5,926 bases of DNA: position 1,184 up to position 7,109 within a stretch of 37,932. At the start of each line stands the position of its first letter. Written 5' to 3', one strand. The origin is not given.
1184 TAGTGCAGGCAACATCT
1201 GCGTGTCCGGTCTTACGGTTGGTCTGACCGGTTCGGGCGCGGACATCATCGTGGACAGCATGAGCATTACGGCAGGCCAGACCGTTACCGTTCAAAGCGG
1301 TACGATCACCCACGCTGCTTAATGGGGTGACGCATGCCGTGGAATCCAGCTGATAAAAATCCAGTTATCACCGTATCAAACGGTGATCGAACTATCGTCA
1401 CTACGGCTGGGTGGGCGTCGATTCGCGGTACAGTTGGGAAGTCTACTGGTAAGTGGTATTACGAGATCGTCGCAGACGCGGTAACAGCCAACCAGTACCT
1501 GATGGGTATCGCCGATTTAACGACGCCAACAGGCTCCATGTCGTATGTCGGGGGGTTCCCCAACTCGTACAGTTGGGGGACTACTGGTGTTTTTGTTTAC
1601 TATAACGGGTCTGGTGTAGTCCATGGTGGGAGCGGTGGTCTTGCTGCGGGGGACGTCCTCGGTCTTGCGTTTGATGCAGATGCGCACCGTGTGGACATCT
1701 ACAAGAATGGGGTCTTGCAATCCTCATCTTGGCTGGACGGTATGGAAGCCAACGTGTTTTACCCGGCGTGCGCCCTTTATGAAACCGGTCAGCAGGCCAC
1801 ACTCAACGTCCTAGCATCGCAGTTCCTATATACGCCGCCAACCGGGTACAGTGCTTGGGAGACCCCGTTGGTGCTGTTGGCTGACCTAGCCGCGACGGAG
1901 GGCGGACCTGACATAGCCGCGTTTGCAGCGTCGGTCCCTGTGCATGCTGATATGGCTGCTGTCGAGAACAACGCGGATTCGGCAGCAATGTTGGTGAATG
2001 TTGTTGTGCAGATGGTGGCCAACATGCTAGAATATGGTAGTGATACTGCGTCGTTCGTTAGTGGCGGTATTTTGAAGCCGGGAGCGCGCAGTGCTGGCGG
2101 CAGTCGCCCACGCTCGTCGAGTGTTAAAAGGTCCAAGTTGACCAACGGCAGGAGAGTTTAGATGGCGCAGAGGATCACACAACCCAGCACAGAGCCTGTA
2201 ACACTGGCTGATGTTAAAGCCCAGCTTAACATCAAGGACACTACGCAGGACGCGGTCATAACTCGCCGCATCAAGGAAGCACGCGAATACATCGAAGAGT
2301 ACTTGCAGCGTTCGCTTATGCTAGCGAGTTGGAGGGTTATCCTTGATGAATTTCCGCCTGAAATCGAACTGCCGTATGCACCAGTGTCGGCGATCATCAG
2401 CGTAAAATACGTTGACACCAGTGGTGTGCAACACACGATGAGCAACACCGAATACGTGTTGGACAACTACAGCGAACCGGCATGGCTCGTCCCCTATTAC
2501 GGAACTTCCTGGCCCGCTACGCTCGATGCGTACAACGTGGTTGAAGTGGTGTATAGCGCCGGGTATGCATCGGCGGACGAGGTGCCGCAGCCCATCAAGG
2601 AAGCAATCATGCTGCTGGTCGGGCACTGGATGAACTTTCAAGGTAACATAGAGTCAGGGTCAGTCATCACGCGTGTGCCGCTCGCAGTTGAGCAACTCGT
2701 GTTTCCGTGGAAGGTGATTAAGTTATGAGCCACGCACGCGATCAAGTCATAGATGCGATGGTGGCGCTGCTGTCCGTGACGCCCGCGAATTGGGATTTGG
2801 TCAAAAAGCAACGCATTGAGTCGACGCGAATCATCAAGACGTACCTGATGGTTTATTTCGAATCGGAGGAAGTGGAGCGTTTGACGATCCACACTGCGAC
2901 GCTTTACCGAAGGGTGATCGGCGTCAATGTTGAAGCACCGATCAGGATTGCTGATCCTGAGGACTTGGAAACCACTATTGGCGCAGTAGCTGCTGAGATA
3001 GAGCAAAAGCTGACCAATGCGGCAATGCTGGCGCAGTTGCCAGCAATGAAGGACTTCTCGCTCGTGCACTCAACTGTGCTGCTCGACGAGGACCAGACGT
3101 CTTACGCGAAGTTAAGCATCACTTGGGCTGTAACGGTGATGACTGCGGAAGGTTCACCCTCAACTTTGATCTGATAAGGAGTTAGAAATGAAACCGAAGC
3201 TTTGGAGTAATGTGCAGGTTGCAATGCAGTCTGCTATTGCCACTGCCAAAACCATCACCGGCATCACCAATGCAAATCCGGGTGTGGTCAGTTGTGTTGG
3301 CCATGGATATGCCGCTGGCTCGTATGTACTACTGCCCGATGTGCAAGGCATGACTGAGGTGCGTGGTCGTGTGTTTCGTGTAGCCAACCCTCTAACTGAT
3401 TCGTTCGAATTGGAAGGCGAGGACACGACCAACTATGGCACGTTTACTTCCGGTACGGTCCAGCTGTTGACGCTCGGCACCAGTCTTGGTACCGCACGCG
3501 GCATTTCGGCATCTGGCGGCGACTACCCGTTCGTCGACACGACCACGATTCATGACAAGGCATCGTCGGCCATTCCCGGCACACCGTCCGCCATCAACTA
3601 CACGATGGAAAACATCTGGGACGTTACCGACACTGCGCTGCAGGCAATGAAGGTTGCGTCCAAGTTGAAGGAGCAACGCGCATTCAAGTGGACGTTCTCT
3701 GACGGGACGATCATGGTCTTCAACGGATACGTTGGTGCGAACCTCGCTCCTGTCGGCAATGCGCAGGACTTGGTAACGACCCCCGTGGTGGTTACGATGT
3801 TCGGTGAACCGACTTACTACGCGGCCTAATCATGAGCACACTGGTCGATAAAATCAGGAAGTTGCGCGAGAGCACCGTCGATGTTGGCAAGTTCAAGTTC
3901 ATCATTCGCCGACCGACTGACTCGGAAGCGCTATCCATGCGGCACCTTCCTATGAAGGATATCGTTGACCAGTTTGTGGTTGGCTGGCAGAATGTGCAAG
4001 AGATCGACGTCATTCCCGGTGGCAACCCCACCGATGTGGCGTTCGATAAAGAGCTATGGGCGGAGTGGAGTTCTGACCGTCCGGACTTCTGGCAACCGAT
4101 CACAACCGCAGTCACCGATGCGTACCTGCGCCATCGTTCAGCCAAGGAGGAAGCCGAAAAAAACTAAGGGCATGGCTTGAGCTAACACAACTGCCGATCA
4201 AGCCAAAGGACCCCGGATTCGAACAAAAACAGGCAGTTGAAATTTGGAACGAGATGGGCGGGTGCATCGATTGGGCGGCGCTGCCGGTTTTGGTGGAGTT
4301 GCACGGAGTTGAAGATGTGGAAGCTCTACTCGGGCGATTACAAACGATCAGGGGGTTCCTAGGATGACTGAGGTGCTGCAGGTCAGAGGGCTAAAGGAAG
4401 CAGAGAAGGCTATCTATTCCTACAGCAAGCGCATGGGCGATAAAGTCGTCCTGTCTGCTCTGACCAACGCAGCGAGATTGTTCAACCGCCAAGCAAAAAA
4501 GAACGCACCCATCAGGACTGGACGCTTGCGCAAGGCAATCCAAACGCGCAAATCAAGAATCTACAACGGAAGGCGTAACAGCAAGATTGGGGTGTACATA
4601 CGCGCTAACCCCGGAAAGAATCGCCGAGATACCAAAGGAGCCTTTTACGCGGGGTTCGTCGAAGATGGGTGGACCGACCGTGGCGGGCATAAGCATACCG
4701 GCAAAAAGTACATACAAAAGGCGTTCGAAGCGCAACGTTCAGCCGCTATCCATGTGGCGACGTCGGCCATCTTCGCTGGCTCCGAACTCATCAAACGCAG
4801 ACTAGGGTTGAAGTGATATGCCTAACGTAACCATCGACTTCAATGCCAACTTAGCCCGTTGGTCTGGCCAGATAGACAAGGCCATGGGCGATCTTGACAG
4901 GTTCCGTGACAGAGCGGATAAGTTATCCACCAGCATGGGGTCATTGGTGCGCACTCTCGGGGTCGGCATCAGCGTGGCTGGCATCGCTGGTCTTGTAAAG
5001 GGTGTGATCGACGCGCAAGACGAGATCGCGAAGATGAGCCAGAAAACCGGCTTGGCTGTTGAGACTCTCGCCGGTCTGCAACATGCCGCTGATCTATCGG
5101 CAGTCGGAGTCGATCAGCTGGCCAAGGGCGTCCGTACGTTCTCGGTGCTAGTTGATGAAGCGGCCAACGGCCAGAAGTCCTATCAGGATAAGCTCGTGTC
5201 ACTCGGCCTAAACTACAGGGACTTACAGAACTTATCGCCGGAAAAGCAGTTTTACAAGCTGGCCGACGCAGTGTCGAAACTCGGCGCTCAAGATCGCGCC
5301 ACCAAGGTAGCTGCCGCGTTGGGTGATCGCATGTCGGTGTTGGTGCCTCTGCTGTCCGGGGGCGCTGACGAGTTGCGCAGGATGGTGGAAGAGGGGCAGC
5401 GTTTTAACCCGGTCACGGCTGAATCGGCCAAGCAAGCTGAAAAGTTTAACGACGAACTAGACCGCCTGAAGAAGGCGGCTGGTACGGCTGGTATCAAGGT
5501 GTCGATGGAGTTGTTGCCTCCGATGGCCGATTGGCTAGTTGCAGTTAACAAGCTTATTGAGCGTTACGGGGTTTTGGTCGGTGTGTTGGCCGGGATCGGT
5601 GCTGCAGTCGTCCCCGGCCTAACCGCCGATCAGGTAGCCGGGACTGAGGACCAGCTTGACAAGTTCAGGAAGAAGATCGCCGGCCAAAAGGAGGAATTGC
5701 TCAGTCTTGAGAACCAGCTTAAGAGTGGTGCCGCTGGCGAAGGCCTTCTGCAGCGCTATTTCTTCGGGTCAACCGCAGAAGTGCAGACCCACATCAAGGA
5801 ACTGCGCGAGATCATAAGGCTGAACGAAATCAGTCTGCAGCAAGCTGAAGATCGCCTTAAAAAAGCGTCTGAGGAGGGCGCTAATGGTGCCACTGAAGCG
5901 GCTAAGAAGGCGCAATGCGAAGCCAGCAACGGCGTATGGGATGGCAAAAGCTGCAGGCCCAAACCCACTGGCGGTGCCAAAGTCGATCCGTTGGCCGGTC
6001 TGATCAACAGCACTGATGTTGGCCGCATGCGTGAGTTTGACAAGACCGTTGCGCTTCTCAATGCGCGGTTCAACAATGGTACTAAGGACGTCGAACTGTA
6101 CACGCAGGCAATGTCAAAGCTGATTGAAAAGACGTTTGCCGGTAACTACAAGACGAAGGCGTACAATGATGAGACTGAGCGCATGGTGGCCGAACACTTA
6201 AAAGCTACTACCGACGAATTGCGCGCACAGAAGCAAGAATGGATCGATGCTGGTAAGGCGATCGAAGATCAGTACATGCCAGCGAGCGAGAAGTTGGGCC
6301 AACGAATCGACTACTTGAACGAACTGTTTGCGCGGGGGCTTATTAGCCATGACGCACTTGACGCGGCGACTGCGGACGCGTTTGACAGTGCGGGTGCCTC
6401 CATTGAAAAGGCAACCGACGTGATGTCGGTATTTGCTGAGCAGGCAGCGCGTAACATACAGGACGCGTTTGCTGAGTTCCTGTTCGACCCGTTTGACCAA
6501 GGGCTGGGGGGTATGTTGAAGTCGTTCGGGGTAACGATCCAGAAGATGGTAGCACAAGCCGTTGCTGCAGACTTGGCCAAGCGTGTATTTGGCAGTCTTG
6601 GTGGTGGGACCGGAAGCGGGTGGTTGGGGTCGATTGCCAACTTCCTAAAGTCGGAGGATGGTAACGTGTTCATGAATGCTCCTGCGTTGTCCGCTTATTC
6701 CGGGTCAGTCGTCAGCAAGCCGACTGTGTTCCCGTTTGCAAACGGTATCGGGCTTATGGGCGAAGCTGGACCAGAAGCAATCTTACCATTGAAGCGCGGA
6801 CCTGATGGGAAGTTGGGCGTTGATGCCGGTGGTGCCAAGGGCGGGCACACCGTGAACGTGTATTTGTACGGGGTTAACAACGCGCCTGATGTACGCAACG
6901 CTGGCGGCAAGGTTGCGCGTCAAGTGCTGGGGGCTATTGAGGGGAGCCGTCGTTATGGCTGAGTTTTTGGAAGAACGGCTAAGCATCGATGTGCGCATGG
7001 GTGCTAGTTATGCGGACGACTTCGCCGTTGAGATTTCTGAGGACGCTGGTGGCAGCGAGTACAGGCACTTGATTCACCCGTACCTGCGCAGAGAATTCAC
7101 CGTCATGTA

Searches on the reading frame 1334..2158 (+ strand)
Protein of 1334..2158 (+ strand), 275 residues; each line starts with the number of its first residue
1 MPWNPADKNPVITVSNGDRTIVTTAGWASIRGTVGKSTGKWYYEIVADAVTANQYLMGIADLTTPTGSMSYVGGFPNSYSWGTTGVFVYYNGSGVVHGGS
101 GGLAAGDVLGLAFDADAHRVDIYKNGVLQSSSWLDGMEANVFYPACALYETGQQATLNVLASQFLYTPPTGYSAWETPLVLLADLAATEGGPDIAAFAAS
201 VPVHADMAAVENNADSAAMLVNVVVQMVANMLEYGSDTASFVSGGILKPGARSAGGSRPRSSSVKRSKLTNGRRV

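Call 83: search_protein_families(library=phrogs, proteins=[window:1334-2158:+], max_evalue=0.00001)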
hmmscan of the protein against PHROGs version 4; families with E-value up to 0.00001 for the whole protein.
window:1334-2158:+ (275 aa): 3 families
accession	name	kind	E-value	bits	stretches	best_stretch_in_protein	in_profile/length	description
phrog_10080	-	unknown function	2.5e-23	83.5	1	2-177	17-197/667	-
phrog_19943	-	head and packaging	1.1e-14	54.2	1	8-175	707-885/1227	virion structural protein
phrog_37978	-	unknown function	2.9e-13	50.5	1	6-173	385-557/564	-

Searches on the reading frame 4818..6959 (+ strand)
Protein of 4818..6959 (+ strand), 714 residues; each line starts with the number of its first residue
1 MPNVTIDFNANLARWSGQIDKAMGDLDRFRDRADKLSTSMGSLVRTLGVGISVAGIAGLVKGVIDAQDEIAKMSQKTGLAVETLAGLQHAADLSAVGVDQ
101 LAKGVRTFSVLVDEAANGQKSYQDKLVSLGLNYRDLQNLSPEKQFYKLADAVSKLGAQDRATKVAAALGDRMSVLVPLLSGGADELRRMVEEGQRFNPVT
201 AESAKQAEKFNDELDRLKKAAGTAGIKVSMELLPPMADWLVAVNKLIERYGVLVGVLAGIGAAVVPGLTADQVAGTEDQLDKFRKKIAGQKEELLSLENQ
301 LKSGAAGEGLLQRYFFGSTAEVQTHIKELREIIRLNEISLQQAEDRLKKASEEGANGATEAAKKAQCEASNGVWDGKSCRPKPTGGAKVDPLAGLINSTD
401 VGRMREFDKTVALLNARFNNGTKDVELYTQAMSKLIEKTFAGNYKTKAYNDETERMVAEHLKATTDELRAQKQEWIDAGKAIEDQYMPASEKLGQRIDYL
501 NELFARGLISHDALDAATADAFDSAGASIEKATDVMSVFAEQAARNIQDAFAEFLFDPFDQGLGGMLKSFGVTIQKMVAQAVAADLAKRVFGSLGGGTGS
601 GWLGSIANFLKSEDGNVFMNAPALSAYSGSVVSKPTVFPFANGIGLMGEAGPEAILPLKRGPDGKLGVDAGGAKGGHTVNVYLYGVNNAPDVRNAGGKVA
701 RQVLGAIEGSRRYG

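Call 83: search_protein_families(library=phrogs, proteins=[window:4818-6959:+], max_evalue=0.00001)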
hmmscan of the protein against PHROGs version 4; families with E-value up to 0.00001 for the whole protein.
window:4818-6959:+ (714 aa): 20 families
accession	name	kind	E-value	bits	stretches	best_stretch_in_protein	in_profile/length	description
phrog_13338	-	unknown function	8e-33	114.7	1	37-378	34-360/903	-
phrog_8462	-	tail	6e-31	108.9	1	11-271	17-280/672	tail length tape measure protein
phrog_1716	-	tail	7.1e-25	88.7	1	48-688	363-884/943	tail length tape measure protein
phrog_8125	-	tail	1.4e-24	88.1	1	35-238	64-269/578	tail length tape measure protein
phrog_9483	-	tail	4.2e-24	86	1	50-238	49-242/657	tail length tape measure protein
phrog_6747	-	tail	1.4e-19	71.6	1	530-676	196-335/390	tail length tape measure protein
phrog_2854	-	tail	6.7e-19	69.1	1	4-486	9-423/855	tail length tape measure protein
phrog_9388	-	unknown function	3.6e-18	66.6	1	50-248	43-239/615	-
phrog_32885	-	tail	2.6e-17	63.1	1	618-690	857-926/948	tail length tape measure protein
phrog_2276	-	tail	6e-14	52.7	1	26-221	49-261/673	tail length tape measure protein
phrog_12278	-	tail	6.7e-12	46.4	1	52-248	47-246/448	tail fiber protein/ lysozyme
phrog_2013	-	tail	8.8e-11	42.2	1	18-352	38-375/657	lytic tail protein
phrog_17230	-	tail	2.6e-09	37.3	1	43-264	41-260/580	tail fiber protein/ lysozyme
phrog_3394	-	unknown function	5e-08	31.8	1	583-679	1716-1807/1862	-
phrog_3654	-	unknown function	8.6e-08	32.6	1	68-224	152-311/577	-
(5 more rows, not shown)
